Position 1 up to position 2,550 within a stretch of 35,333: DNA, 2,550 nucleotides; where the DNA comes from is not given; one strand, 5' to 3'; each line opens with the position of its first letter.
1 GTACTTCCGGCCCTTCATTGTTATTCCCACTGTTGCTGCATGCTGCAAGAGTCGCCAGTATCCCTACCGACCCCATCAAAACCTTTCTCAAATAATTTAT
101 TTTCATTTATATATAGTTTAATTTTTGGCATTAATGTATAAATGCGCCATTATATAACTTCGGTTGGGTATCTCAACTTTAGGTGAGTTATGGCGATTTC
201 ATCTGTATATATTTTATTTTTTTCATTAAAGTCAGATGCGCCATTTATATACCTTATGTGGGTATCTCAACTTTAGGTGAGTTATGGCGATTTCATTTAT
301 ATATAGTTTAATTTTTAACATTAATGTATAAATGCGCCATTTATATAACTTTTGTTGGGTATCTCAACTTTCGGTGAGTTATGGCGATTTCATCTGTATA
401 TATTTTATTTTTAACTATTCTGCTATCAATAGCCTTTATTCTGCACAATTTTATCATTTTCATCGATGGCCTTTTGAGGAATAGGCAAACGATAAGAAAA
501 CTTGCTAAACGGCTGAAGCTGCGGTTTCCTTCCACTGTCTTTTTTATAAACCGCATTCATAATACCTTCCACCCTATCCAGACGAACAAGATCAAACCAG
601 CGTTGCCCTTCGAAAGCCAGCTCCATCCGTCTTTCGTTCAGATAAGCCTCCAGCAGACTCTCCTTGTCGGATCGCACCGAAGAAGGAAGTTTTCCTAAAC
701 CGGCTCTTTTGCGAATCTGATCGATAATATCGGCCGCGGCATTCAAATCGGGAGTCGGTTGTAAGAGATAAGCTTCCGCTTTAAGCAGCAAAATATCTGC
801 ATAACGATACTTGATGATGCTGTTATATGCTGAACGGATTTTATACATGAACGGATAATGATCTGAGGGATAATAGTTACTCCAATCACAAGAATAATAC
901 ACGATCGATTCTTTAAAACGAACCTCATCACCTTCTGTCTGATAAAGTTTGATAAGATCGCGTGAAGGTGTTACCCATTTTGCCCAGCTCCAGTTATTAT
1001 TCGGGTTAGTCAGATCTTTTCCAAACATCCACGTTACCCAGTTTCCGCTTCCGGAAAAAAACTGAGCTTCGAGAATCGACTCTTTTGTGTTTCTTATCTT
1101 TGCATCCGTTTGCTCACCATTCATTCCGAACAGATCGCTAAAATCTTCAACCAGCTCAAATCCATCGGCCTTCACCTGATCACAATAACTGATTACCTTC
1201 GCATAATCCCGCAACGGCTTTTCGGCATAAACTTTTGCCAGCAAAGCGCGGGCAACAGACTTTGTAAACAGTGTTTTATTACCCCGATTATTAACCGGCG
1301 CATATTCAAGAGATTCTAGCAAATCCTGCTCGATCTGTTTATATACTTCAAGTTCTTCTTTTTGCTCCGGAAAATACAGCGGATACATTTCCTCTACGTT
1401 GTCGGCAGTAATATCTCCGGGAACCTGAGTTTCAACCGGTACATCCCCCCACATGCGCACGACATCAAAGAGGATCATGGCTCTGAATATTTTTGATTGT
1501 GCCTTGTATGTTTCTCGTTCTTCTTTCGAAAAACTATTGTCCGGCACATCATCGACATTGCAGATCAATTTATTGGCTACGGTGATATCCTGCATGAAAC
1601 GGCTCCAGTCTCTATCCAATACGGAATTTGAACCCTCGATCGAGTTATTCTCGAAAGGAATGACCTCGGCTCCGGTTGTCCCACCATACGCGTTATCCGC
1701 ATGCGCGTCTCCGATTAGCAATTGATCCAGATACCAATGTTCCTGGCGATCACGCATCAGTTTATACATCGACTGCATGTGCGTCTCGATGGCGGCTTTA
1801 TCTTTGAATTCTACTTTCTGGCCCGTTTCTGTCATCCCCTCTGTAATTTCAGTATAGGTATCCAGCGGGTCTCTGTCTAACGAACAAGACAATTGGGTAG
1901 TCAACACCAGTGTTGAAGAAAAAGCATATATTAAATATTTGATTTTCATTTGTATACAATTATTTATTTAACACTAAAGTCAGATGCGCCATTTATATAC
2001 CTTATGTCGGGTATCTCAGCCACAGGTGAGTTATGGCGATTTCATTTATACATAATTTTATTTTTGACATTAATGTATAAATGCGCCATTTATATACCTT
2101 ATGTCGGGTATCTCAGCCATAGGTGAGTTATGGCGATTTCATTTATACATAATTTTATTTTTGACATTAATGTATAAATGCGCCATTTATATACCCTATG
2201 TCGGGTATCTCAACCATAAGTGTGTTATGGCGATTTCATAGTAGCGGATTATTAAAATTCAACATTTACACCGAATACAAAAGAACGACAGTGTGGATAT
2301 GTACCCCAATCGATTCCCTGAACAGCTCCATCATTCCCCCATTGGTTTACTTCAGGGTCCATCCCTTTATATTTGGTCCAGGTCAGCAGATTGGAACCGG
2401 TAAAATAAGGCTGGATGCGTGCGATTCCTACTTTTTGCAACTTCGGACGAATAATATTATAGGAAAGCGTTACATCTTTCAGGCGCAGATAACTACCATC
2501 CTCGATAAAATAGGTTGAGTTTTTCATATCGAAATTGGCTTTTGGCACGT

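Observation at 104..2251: Each repeat unit mimics a gene start: the AT-rich linkers match the real initiation regions, followed by ATGAAA and a 4-codon micro-ORF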

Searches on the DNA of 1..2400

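Call 11: search_rna_families(source=window, start=1, end=2400, threshold=evalue, max_evalue=10, show_alignments=3)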
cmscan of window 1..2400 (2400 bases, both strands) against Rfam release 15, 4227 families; matches with E-value up to 10: 4.
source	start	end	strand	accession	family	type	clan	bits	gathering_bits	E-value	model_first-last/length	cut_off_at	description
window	188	246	-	RF01666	rox2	Cis-reg;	-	21.5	55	1.9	1-71/71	no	Drosophila rox2 ncRNA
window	2088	2228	-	RF00975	MIR845_2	Gene; miRNA;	-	21.3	80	1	1-131/131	no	MIR845_2 microRNA precursor family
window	2074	2194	-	RF04217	mir-297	Gene; miRNA;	-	18.7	90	6.9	1-71/71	no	mir-297 microRNA precursor family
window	1156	1238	+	RF02082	STnc540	Gene; sRNA;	-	17.5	38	1.1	1-202/202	no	Enterobacterial sRNA STnc540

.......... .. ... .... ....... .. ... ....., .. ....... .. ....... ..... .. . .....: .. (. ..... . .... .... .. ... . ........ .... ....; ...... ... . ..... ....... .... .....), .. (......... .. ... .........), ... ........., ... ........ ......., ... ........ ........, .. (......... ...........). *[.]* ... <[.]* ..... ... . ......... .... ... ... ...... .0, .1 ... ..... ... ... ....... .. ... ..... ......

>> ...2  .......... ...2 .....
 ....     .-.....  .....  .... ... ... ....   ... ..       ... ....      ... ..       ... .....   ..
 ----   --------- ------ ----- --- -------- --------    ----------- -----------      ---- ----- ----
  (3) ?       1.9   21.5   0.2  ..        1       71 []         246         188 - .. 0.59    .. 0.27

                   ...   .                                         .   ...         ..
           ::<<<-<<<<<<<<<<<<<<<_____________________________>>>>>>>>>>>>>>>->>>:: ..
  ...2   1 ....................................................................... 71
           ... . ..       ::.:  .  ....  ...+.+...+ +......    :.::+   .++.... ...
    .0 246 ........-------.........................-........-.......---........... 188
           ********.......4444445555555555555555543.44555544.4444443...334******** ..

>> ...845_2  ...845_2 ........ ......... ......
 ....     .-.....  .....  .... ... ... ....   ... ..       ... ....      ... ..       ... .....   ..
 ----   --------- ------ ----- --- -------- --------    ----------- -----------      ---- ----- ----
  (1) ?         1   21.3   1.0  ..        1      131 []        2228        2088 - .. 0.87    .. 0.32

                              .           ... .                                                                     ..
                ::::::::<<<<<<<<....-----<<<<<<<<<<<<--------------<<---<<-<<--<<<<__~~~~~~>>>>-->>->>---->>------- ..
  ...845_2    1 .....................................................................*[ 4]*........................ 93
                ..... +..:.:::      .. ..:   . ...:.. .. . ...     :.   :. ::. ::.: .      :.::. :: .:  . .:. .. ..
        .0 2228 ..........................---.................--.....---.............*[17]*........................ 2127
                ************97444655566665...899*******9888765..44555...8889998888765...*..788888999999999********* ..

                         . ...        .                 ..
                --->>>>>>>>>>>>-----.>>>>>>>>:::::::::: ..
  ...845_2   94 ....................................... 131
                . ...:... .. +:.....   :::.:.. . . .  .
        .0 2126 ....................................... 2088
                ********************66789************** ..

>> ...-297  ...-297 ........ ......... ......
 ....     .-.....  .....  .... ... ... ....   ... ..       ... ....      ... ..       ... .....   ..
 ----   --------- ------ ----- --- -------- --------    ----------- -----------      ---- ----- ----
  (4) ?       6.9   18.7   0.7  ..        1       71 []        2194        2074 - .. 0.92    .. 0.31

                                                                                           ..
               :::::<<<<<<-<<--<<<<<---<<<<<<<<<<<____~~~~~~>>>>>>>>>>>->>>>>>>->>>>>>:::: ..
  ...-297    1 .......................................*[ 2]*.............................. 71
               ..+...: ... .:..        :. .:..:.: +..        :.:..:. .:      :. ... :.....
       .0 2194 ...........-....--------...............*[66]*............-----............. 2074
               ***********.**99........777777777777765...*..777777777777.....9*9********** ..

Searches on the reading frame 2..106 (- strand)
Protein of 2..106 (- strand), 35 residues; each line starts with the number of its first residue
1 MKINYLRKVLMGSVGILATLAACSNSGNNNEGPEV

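Call 51: search_protein_families(library=pfam, proteins=[window:2-106:-], max_evalue=0.00001)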
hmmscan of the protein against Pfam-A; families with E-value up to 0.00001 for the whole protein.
window:2-106:- (35 aa): 0 families
